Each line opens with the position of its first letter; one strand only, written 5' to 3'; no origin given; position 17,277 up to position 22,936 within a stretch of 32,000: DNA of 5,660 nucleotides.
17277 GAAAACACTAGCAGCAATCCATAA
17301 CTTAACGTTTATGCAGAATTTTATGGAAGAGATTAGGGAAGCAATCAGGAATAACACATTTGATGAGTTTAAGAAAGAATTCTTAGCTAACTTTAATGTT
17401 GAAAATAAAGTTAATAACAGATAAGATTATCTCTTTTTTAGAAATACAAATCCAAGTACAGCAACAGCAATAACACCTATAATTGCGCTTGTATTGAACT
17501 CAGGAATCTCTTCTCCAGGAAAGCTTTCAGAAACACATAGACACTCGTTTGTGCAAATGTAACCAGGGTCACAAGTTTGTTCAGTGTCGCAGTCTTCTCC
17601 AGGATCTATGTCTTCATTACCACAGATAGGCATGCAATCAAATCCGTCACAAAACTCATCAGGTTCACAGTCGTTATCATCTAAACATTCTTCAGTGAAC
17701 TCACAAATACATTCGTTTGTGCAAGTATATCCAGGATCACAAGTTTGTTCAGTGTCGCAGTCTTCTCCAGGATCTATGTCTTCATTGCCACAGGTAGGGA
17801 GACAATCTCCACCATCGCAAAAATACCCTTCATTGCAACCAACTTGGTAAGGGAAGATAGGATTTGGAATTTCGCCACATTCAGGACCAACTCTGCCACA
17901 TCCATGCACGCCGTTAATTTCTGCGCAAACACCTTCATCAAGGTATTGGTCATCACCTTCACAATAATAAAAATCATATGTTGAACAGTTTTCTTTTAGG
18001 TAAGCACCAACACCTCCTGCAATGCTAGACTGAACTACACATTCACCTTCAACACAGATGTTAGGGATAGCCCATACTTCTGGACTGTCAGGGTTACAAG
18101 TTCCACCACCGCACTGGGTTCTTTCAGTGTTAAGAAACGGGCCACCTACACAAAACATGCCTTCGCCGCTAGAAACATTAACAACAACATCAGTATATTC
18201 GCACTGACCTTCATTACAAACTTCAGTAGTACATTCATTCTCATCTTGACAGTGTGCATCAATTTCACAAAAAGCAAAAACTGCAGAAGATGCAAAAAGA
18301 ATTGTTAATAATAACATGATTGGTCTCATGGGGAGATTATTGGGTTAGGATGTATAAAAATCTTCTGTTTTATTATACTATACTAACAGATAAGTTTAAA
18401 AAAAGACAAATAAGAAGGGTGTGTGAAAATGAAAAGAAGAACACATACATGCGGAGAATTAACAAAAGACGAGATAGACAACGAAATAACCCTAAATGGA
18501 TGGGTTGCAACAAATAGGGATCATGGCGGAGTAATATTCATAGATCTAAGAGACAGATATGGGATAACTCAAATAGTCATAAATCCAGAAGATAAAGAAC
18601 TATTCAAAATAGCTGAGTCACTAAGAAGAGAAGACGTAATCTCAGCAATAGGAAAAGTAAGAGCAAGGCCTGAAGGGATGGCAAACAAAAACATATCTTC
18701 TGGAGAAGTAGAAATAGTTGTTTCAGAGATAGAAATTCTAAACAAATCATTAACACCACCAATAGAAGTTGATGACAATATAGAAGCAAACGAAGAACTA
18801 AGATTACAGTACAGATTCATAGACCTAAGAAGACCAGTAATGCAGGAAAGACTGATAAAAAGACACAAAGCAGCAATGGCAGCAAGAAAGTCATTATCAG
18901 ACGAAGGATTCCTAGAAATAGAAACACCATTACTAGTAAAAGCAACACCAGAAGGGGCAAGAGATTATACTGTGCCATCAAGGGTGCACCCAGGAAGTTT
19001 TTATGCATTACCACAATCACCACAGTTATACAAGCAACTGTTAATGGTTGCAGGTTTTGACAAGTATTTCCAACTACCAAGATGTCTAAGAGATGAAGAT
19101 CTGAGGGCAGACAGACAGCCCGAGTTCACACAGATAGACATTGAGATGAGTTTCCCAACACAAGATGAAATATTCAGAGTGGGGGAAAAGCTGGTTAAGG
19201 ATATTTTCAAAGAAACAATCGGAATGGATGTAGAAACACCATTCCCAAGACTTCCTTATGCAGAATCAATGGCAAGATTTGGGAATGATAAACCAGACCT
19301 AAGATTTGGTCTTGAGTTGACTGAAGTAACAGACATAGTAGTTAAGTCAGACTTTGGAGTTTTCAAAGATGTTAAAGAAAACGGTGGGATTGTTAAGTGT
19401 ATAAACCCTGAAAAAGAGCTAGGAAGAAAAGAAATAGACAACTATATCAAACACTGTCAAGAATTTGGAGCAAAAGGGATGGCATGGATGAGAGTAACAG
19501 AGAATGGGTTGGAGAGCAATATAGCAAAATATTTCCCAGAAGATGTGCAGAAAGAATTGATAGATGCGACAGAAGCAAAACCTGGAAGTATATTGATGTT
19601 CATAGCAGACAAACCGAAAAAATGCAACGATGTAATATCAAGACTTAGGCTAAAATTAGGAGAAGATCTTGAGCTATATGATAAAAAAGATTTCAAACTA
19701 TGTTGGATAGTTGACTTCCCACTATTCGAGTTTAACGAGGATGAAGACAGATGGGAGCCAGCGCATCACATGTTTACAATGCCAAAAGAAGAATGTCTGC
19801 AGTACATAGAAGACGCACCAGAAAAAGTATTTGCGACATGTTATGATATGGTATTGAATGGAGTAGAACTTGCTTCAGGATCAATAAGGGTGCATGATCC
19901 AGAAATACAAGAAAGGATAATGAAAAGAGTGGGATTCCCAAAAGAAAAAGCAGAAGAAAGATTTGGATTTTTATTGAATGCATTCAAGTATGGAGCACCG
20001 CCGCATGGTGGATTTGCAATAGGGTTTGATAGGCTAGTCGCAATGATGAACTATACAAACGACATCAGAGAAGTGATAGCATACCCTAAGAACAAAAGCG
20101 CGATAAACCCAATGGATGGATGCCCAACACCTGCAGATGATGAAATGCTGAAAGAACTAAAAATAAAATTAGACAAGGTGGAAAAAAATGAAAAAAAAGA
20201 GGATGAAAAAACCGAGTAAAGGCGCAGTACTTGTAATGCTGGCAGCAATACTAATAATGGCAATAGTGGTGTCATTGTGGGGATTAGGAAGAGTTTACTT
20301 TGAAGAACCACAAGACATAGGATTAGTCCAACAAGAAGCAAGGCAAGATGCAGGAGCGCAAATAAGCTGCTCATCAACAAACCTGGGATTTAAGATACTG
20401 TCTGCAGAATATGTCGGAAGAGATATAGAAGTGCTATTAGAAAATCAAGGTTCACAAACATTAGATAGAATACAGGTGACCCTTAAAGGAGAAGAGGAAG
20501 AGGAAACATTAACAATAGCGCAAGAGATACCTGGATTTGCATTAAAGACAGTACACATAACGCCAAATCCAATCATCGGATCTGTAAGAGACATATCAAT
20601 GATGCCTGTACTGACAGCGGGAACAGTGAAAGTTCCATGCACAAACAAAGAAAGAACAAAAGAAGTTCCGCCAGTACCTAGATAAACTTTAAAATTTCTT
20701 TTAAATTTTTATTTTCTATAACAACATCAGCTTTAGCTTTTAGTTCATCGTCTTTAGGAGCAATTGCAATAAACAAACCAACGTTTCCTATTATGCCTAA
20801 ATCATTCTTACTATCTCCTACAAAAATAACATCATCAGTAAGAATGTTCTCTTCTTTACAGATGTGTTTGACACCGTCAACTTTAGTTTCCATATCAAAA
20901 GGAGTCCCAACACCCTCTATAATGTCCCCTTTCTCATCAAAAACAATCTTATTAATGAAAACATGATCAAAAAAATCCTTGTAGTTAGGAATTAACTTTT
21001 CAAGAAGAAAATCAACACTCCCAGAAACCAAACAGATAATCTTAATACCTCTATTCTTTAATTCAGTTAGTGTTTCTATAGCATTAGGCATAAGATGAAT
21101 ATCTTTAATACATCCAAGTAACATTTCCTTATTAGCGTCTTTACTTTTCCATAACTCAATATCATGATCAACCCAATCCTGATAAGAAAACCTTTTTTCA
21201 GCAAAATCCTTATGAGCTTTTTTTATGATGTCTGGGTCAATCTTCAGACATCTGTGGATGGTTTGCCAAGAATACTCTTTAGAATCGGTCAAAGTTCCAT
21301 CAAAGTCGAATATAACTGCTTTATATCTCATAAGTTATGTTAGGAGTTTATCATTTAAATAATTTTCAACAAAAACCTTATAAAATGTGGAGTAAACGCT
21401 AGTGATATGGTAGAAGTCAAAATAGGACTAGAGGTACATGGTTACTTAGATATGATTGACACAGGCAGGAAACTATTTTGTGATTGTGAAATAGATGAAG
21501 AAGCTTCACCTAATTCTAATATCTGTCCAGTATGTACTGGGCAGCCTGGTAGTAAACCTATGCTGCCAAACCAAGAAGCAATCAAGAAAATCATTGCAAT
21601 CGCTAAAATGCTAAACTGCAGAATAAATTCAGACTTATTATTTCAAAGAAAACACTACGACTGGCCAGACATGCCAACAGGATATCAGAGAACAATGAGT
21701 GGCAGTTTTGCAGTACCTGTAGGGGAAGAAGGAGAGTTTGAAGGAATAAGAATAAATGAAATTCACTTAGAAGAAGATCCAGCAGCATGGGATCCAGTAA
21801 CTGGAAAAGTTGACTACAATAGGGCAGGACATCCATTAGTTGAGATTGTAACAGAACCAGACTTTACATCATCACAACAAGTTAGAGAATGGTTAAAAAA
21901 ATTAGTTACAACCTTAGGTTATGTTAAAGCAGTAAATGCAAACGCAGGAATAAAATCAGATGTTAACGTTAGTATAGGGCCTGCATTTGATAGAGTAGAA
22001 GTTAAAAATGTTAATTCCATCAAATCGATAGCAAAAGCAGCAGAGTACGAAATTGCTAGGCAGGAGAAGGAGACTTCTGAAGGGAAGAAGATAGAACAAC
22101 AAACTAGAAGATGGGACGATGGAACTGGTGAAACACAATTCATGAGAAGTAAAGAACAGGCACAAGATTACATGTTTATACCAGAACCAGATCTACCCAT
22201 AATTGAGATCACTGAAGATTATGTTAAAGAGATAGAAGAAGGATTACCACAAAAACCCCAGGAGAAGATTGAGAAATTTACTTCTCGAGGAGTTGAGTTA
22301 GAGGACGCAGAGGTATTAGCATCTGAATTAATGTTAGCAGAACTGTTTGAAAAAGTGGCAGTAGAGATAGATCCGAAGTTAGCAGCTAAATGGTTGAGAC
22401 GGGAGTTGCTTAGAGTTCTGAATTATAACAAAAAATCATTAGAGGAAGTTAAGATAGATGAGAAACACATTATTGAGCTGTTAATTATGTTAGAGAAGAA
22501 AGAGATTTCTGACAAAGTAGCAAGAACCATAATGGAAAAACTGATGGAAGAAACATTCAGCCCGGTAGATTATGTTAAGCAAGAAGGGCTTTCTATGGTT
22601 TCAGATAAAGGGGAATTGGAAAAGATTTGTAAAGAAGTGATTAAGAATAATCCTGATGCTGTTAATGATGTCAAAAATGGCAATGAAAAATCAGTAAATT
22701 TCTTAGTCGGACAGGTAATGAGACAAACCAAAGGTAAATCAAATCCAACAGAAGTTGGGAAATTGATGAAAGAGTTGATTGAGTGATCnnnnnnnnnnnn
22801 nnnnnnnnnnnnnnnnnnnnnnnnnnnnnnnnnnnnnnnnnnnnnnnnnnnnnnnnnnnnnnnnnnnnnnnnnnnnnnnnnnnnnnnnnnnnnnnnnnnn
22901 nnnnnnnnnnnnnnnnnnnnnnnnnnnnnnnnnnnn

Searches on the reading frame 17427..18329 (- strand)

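Call 7: search_protein_families(library=pfam, proteins=[window:17427-18329:-], max_evalue=0.01)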
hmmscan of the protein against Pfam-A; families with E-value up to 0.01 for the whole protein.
window:17427-18329:- (300 aa): 0 families

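Call 80: search_protein_families(library=ncbifam, proteins=[window:17427-18329:-], max_evalue=0.05)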
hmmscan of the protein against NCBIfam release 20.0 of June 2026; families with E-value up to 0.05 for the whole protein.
window:17427-18329:- (300 aa): 1 family
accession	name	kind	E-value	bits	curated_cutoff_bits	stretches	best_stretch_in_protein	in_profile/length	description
TIGR03024.1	arch_PEF_CTERM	domain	0.023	14.9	23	1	275-300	1-24/25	PEF-CTERM sorting domain-containing protein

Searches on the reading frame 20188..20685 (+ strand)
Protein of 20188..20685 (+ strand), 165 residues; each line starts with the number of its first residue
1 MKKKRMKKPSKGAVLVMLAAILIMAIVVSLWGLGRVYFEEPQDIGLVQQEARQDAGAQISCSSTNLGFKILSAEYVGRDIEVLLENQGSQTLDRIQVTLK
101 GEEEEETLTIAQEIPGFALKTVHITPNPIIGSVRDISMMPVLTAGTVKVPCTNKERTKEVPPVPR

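Call 8: search_protein_families(library=pfam, proteins=[window:20188-20685:+], max_evalue=0.01)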
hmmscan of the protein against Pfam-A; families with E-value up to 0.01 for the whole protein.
window:20188-20685:+ (165 aa): 0 families

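Call 65: find_homologous_proteins(query=window:20188-20682:+, max_evalue=0.01)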
Query window:20188-20682:+ (165 aa): 1 proteins with E <= 0.01 among 41 candidates.
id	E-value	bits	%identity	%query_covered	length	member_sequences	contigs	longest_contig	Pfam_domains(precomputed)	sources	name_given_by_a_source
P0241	2.9e-100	350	100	100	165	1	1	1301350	-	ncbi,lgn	-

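Call 72: search_protein_representatives(protein=window:20188-20682:+)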
Query: 165 residues. Proteins with E-value up to 0.001 (for the whole library): 20; up to 1e-10: 3; up to 1e-30: 2. The best 20 are listed.
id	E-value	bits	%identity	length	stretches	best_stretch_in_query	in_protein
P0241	9.1e-101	350.3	100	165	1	1-165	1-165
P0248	2.1e-34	134.9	43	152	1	10-157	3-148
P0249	8.8e-19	84.1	36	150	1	17-159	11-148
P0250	4.9e-08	49.3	33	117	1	11-115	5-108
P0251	1.4e-07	47.8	30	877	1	13-155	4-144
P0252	2.3e-06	43.9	27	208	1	16-154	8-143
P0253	2.6e-06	43.7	27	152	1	14-157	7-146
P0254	9.2e-06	41.9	27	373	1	9-156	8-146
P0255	1.1e-05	41.6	30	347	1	1-145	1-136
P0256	1.4e-05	41.3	25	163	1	14-152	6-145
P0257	4.8e-05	39.6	25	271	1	4-157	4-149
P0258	5.2e-05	39.4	24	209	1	10-153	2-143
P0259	8.4e-05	38.8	24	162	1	13-155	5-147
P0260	2.0e-04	37.5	24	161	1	13-153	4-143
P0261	2.2e-04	37.4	30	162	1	3-154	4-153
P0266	8.1e-04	35.6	29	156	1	3-159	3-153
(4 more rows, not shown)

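Call 74: search_protein_families(library=pfam, proteins=[P0241, P0248, P0249, P0252, P0253, P0254, P0256, P0259, P0261, P0266], max_evalue=0.01)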
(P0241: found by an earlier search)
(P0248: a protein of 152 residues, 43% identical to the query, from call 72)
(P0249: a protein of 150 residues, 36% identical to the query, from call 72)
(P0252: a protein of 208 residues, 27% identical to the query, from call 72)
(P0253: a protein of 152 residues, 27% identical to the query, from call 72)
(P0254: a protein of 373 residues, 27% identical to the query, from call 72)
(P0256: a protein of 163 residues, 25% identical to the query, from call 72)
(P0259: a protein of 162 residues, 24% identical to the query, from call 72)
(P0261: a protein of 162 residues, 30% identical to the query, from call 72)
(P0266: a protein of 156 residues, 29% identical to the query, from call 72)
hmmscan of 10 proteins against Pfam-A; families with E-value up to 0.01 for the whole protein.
P0241 (165 aa): 0 families

P0248 (152 aa): 0 families

P0249 (150 aa): 0 families

P0252 (208 aa): 2 families
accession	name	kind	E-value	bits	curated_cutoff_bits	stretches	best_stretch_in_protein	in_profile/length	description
PF07790.16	Pilin_N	-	0.00029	22.1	25.2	1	4-61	1-58/78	Archaeal Type IV pilin, N-terminal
PF23960.2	DUF7289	-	0.0082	16.1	27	0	4-49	1-46/238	Family of unknown function (DUF7289)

P0253 (152 aa): 1 family
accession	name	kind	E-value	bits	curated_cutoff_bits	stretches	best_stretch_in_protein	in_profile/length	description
PF14155.11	DUF4307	-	0.0075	16.6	27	0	10-42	4-36/111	Domain of unknown function (DUF4307)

P0254 (373 aa): 1 family
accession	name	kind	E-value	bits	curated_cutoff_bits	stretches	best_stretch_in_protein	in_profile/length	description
PF06283.17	ThuA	-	3.1e-09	37.8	33.4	1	195-344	43-192/209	Trehalose utilisation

P0256 (163 aa): 2 families
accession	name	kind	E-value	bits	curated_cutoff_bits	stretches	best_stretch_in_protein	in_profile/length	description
PF07790.16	Pilin_N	-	0.00012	23.3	25.2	1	4-58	1-53/78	Archaeal Type IV pilin, N-terminal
PF12704.14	MacB_PCD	-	0.0091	16.7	27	1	11-53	3-46/207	MacB-like periplasmic core domain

P0259 (162 aa): 0 families

P0261 (162 aa): 1 family
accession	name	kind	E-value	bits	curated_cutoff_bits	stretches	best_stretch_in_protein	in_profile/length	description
PF19312.4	NtrY_N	-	0.0094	15.8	23.2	0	4-57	25-78/291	NtrY N-terminal region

P0266 (156 aa): 0 families

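Call 76: find_encoding_contigs(protein=P0248, flank=10000, max_places=2)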
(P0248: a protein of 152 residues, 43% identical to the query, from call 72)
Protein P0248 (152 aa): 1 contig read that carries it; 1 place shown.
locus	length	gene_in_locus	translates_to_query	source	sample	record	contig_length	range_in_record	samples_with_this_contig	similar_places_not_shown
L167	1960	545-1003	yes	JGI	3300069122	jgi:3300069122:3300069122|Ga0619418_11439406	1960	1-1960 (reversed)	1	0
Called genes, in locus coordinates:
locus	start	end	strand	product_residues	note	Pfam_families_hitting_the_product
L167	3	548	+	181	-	?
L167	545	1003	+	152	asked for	-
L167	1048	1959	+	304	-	?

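Call 77: find_encoding_contigs(protein=P0256, flank=10000, max_places=2)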
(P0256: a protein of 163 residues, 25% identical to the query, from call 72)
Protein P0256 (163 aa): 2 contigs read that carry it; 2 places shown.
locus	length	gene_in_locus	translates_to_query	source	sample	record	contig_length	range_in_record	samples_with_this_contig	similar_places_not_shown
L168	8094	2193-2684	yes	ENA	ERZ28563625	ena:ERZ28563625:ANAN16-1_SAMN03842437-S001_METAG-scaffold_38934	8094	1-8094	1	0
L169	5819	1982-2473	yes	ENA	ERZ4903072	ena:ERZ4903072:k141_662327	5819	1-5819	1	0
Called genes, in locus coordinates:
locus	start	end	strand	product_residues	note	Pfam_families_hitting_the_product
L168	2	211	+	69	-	?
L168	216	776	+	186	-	-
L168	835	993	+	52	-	-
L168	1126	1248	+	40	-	-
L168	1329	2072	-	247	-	PF01145:Band_7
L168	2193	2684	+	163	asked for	-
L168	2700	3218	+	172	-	-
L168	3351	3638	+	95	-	-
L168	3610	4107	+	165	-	PF11848:DUF3368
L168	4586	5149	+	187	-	PF01909:NTP_transf_2, PF18765:Polbeta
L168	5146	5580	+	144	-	PF05168:HEPN (weak)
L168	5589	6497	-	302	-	PF01435:Peptidase_M48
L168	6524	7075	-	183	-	PF04011:LemA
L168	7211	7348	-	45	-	-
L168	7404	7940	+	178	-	-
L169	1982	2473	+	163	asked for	-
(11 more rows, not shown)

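Call 78: find_encoding_contigs(protein=P0259, flank=10000, max_places=2)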
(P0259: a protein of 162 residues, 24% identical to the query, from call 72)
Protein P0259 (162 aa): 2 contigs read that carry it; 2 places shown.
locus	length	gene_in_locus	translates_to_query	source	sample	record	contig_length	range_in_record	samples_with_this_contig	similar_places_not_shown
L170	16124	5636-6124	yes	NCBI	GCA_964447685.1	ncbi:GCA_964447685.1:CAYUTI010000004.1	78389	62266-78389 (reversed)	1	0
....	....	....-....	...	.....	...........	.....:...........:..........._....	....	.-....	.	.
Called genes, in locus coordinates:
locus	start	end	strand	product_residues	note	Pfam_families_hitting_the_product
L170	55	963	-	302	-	PF02926:THUMP (weak), PF01170:UPF0020, PF13847:Methyltransf_31 (weak)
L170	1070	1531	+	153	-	-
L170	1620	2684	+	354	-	PF00005:ABC_tran, PF13304:AAA_21, PF13732:DrrA1-3_C (weak)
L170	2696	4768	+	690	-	PF12698:ABC2_membrane_3, PF01061:ABC2_membrane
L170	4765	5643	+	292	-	-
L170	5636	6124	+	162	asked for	-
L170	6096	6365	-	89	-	PF00708:Acylphosphatase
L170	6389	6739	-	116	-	-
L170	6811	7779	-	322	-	PF04055:Radical_SAM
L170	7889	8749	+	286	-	-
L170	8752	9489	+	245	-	-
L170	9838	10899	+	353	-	PF00078:RVT_1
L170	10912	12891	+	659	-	PF01935:DUF87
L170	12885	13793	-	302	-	PF03331:LpxC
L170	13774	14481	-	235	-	PF01509:TruB_N, PF21238:Pus10_C, PF16198:TruB_C_2, PF01472:PUA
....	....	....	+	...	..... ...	-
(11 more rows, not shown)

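Call 80: search_protein_families(library=ncbifam, proteins=[window:20188-20685:+], max_evalue=0.05)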
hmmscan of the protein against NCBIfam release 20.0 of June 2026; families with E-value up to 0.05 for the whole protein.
window:20188-20685:+ (165 aa): 0 families

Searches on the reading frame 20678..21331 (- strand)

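Call 8: search_protein_families(library=pfam, proteins=[window:20678-21331:-], max_evalue=0.01)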
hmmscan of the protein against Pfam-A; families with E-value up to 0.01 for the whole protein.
window:20678-21331:- (217 aa): 5 families
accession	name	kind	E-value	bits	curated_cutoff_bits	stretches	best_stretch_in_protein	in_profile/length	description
PF00702.32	Hydrolase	-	5.2e-17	63.3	26.4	1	3-180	1-186/191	haloacid dehalogenase-like hydrolase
PF12710.13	HAD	-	8.5e-13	49.6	27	1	6-179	1-186/189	haloacid dehalogenase-like hydrolase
PF08282.18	Hydrolase_3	-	1.9e-12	47.9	20.9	1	6-217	57-255/255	haloacid dehalogenase-like hydrolase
PF13419.12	HAD_2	-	4.6e-12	46.8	23.8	1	6-178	1-165/178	Haloacid dehalogenase-like hydrolase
PF06888.18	Put_Phosphatase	-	1.5e-08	34.8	27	1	6-178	3-182/234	Putative Phosphatase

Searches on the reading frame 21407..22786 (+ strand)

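Call 8: search_protein_families(library=pfam, proteins=[window:21407-22786:+], max_evalue=0.01)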
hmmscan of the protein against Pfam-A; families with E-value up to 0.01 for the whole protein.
window:21407-22786:+ (459 aa): 3 families
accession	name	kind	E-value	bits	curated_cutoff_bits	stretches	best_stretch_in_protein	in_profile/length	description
PF02934.20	GatB_N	-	4.3e-78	262.7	23.4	1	4-273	1-276/277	GatB/GatE catalytic domain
PF02637.23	GatB_Yqey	-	1.3e-43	148.8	27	1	313-458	2-148/148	GatB domain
PF08546.17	ApbA_C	-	0.004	17.9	22.7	0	369-446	33-109/125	Ketopantoate reductase PanE/ApbA C terminal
